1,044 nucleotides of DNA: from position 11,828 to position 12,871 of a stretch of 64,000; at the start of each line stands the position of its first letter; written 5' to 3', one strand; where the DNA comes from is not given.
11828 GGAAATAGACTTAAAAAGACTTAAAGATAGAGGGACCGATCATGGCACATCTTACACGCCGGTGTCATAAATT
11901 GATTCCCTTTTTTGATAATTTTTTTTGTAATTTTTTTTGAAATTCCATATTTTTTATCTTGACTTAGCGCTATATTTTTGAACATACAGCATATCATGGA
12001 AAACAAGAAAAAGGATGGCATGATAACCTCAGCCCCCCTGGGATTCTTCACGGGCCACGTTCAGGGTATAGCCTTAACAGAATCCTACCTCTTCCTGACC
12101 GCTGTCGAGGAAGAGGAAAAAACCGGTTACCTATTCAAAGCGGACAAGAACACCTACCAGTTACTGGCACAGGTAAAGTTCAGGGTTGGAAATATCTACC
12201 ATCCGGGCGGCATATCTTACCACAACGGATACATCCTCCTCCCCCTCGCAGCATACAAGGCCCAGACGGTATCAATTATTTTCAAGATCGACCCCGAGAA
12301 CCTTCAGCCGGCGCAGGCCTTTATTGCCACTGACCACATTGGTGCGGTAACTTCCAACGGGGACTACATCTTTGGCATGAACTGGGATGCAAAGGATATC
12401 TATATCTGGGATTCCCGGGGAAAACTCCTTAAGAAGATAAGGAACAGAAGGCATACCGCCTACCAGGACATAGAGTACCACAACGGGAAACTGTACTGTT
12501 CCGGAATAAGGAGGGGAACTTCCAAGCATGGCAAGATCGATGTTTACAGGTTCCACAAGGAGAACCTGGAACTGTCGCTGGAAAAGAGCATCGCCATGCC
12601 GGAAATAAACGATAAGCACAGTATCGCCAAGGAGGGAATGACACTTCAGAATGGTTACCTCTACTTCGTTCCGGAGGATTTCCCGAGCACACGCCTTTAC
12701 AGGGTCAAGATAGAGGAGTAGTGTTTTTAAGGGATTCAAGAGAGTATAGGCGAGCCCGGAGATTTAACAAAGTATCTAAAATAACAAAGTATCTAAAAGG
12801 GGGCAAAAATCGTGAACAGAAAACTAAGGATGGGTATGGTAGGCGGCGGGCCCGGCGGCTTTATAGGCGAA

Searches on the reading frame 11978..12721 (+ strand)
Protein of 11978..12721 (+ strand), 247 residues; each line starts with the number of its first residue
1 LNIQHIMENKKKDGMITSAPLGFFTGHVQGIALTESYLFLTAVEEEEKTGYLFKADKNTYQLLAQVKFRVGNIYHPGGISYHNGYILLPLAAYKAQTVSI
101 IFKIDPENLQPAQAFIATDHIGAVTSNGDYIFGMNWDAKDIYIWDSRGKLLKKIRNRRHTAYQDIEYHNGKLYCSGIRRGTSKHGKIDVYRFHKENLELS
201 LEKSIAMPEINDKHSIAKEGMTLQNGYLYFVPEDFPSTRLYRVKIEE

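Call 89: search_protein_families(library=pfam, proteins=[window:11978-12721:+], max_evalue=0.001)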
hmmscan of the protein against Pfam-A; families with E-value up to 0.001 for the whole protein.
window:11978-12721:+ (247 aa): 1 family
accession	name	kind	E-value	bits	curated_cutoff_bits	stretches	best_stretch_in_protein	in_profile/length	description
PF20055.5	DUF6454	-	4.9e-21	75.4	22.3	1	9-149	24-174/292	Family of unknown function (DUF6454)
